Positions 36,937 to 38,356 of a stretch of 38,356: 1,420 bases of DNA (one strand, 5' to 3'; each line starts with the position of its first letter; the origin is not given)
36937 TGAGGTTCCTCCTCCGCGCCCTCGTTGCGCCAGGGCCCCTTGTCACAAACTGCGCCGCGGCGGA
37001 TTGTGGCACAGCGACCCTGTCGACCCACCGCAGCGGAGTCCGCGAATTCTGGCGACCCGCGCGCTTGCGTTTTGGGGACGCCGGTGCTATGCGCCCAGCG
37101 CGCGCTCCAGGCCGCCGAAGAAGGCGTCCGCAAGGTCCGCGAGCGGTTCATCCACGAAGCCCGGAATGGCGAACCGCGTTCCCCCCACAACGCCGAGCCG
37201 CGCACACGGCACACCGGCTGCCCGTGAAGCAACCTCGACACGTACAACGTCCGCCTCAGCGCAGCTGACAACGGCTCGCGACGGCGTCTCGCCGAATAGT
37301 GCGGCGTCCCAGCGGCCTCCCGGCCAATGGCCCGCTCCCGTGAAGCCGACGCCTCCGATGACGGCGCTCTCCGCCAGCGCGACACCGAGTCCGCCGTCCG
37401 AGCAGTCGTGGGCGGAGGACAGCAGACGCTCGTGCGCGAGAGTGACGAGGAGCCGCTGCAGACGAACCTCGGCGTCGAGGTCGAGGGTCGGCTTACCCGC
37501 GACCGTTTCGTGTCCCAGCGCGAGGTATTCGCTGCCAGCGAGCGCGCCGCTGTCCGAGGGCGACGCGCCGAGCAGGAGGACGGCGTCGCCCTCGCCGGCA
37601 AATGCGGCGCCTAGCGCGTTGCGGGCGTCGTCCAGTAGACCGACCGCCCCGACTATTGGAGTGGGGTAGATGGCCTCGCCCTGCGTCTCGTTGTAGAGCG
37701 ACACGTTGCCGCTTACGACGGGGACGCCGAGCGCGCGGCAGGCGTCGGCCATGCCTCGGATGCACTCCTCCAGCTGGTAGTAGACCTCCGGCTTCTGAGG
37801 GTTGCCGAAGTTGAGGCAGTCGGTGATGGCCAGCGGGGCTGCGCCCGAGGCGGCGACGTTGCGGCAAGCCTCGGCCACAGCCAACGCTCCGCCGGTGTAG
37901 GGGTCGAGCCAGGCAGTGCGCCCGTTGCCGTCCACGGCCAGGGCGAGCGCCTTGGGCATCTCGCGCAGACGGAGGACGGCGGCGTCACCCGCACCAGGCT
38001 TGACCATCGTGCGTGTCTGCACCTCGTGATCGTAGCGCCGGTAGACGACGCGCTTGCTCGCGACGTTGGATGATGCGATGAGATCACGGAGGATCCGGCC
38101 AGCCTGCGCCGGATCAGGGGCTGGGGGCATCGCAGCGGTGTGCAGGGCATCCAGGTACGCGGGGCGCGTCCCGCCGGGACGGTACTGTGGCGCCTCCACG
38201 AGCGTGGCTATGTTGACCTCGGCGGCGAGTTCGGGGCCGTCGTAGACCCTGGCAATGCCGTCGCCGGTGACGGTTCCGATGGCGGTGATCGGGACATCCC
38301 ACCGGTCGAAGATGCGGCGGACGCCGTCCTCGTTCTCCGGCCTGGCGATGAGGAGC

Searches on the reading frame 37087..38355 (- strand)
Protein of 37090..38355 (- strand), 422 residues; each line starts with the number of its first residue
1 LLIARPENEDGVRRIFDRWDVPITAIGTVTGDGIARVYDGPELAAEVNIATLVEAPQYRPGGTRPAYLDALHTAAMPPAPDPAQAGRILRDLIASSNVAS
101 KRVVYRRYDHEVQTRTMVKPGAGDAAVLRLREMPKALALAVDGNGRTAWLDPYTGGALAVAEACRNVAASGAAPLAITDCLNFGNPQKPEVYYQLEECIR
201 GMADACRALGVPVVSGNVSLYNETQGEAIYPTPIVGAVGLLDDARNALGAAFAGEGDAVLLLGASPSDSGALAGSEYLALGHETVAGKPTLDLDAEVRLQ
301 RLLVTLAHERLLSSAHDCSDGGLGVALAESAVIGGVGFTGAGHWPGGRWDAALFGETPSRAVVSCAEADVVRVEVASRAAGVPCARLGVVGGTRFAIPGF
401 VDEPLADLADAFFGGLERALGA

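Call 6: search_protein_families(library=pfam, proteins=[window:37087-38199:-])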
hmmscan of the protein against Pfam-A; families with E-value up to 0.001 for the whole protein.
window:37087-38199:- (370 aa): 2 families
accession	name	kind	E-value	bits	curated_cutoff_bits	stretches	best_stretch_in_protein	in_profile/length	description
PF00586.29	AIRS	-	8.7e-29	100.6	24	1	71-188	2-111/112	AIR synthase related protein, N-terminal domain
PF02769.27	AIRS_C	-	1.3e-12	48.6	23.1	1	203-341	2-148/156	AIR synthase related protein, C-terminal domain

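Call 14: search_protein_families(library=pfam, proteins=[window:37090-38355:-], max_evalue=0.01)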
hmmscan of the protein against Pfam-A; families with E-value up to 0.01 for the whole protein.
window:37090-38355:- (422 aa): 2 families
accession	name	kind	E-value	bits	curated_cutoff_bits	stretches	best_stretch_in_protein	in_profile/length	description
PF00586.29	AIRS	-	1e-28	100.4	24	1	123-240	2-111/112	AIR synthase related protein, N-terminal domain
PF02769.27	AIRS_C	-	2.7e-17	63.8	23.1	1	255-393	2-148/156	AIR synthase related protein, C-terminal domain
